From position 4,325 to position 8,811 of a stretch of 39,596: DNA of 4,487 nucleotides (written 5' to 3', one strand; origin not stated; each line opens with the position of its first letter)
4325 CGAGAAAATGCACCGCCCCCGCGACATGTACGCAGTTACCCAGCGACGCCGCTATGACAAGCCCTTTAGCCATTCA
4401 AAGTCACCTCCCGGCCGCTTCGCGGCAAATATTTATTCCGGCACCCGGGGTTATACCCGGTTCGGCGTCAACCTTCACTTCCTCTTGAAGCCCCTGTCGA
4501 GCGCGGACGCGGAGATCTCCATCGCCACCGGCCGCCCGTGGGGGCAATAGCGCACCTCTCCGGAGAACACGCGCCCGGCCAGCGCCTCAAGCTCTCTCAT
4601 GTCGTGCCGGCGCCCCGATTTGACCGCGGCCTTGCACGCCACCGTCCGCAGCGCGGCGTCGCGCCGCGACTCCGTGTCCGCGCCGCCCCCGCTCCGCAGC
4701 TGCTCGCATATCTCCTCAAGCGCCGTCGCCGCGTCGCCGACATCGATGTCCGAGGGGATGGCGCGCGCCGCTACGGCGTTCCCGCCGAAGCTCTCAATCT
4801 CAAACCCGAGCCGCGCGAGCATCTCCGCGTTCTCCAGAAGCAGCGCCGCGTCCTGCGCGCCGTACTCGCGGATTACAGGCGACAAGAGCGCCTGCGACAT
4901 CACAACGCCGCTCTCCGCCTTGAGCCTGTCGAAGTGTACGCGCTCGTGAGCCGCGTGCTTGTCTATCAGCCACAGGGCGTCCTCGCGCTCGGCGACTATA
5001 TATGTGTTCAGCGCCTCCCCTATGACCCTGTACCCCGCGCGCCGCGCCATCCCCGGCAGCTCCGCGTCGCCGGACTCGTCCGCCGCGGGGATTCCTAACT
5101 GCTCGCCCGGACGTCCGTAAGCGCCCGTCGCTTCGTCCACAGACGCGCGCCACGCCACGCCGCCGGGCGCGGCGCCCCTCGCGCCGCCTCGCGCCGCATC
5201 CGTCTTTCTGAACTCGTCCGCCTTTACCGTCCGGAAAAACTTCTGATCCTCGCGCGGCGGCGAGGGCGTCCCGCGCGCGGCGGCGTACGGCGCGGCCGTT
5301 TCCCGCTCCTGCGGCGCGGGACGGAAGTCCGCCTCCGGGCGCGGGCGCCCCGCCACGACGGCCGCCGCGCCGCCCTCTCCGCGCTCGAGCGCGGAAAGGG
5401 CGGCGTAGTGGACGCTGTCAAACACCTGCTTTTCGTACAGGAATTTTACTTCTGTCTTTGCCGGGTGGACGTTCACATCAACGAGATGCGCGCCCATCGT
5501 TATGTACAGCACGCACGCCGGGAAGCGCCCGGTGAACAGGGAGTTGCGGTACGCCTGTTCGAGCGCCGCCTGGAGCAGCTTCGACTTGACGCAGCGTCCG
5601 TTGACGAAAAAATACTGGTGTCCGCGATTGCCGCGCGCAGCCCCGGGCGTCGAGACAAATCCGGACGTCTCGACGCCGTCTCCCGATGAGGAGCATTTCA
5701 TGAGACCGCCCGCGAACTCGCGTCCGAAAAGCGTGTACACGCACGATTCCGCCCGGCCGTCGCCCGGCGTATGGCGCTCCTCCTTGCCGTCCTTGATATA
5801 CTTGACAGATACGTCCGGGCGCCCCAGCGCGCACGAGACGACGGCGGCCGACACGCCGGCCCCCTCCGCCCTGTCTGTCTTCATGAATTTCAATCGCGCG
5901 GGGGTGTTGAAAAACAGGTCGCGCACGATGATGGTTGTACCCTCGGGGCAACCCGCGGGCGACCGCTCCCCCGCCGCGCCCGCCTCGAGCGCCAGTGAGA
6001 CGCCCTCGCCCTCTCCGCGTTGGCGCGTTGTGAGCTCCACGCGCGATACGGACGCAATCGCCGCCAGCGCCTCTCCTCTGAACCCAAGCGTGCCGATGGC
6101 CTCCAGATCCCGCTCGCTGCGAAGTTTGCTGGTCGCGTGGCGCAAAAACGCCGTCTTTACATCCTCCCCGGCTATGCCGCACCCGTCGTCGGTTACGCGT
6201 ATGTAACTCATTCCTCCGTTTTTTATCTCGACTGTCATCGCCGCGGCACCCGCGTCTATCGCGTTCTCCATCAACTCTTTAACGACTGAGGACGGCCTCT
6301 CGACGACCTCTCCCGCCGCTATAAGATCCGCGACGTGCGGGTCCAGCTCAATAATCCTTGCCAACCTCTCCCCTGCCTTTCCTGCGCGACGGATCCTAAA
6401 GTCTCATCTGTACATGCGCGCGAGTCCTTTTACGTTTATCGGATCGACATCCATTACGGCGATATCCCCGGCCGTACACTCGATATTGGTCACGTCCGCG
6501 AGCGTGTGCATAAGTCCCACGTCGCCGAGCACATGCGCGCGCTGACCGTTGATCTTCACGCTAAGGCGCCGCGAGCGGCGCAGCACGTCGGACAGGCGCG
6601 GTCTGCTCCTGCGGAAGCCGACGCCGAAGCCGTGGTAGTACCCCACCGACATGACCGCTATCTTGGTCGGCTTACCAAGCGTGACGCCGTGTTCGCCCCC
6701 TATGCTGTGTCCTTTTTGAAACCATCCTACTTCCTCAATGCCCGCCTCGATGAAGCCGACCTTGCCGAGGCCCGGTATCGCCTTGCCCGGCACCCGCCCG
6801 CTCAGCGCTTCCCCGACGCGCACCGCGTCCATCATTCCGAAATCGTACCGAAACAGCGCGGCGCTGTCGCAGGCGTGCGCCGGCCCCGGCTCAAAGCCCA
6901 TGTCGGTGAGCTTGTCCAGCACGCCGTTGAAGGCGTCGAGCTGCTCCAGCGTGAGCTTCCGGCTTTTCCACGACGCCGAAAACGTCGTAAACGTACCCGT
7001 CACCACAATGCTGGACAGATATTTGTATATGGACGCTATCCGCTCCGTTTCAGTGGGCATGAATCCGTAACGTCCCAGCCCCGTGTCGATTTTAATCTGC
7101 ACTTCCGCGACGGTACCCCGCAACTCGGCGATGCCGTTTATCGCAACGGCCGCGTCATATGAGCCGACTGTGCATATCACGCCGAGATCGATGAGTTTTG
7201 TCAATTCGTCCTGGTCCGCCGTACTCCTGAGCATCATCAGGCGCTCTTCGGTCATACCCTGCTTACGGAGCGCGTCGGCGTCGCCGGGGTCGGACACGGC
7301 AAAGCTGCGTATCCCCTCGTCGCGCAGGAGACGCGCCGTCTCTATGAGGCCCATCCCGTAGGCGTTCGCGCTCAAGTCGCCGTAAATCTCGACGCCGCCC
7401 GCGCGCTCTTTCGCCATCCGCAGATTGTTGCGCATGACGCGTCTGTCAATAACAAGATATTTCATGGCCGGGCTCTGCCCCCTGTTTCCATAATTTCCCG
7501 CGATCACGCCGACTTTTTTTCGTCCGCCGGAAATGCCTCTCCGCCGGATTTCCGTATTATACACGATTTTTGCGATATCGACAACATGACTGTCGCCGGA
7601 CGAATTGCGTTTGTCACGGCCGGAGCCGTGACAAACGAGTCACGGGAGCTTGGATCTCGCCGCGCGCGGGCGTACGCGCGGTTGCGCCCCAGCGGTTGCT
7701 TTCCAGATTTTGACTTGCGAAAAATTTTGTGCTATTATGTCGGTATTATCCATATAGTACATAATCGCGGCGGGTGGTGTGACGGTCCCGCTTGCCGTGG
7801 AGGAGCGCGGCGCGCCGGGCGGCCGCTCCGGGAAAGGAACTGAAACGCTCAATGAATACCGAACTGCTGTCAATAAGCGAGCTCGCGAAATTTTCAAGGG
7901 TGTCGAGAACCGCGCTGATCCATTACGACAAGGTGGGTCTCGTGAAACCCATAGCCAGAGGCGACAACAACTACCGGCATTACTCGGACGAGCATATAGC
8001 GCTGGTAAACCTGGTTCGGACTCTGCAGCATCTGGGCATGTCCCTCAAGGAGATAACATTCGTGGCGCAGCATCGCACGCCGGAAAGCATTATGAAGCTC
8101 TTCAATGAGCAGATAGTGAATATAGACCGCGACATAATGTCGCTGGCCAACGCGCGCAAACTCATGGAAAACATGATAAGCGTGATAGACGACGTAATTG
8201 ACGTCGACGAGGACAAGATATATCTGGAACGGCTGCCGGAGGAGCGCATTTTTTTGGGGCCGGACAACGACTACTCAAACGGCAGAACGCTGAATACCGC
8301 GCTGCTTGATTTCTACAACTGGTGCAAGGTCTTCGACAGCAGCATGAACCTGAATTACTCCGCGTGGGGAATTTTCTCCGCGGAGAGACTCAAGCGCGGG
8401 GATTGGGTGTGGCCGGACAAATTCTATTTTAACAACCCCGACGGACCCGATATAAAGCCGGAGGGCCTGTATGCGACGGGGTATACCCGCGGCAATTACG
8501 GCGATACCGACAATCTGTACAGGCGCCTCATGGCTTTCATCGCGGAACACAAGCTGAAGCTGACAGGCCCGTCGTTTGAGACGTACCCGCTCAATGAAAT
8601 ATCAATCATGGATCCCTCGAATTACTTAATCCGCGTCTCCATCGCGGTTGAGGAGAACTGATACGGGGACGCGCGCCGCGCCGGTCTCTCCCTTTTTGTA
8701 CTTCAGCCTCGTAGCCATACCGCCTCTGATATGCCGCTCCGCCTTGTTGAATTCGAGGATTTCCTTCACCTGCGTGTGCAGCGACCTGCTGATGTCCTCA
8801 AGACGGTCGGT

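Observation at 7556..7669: Recurrent hairpin-promoter cassette with compensatory stem changes (4 copies plus 1 half copy)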

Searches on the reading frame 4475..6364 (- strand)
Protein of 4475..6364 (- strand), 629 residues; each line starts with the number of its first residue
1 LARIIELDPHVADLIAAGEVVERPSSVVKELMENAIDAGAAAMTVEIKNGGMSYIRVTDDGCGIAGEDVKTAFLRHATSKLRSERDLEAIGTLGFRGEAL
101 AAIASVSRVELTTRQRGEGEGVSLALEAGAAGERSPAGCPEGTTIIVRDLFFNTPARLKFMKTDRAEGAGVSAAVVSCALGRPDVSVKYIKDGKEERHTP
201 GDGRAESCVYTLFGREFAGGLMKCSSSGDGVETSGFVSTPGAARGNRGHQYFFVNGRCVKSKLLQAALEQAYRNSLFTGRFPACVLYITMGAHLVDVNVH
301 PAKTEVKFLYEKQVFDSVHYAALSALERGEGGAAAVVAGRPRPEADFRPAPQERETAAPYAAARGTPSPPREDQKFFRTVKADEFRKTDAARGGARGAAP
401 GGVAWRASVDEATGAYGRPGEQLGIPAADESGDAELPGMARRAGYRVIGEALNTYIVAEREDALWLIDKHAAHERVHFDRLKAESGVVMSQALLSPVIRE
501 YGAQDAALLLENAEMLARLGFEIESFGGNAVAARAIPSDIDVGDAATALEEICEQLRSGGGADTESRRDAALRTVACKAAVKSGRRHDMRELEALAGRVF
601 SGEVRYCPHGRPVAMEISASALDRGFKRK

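Call 24: search_protein_families(library=pfam, proteins=[window:4475-6364:-])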
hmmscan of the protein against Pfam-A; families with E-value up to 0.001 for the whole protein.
window:4475-6364:- (629 aa): 4 families
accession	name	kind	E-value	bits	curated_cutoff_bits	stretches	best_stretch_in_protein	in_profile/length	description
PF01119.25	DNA_mis_repair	-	4.6e-34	117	26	1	210-325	2-117/119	DNA mismatch repair protein, C-terminal domain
PF08676.16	MutL_C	-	2.5e-32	112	25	1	452-586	5-141/142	MutL C terminal dimerisation domain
PF13589.12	HATPase_c_3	-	2.2e-11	44.4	25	1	25-120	4-99/137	Histidine kinase-, DNA gyrase B-, and HSP90-like ATPase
PF02518.31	HATPase_c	-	6.1e-08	33.5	26.4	1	22-82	4-67/111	Histidine kinase-, DNA gyrase B-, and HSP90-like ATPase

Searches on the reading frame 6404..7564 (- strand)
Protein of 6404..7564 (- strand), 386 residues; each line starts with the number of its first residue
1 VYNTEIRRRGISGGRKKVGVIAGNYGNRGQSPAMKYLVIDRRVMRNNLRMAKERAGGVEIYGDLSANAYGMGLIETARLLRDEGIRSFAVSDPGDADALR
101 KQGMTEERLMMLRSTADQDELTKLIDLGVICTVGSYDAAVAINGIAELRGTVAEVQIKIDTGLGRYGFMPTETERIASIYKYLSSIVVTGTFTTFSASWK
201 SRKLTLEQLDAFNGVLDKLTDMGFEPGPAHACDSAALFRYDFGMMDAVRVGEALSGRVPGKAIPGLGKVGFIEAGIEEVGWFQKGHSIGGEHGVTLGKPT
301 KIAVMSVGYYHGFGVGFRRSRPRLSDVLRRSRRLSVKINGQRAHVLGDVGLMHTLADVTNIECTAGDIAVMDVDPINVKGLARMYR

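Call 11: search_protein_families(library=pfam, proteins=[window:6404-7564:-])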
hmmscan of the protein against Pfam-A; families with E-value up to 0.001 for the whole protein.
window:6404-7564:- (386 aa): 2 families
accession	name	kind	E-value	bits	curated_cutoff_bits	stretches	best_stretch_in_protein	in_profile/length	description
PF01168.26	Ala_racemase_N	-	3.9e-39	135.1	24.1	1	39-256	1-217/220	Alanine racemase, N-terminal domain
PF00842.27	Ala_racemase_C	-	3.5e-08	33.5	25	1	274-371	6-91/127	Alanine racemase, C-terminal domain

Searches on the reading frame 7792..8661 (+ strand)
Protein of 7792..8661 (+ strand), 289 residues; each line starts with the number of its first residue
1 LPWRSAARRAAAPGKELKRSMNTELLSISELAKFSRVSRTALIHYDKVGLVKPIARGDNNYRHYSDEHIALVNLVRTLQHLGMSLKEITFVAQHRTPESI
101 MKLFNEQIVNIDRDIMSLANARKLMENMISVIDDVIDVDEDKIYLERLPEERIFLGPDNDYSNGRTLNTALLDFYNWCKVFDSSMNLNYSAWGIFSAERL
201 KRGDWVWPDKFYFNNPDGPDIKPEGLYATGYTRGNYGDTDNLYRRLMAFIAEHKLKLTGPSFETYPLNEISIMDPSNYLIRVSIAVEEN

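Call 11: search_protein_families(library=pfam, proteins=[window:7792-8661:+])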
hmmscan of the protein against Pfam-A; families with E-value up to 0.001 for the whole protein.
window:7792-8661:+ (289 aa): 3 families
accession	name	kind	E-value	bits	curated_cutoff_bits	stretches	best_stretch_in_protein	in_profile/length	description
PF13411.12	MerR_1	-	2.8e-14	53.4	21.6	1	27-89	2-63/69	MerR HTH family regulatory protein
PF00376.29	MerR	-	1.7e-11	44.2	28.2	1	27-64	1-38/38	MerR family regulatory protein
PF06445.20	GyrI-like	-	0.00015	22.5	26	1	223-284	90-152/155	GyrI-like small molecule binding domain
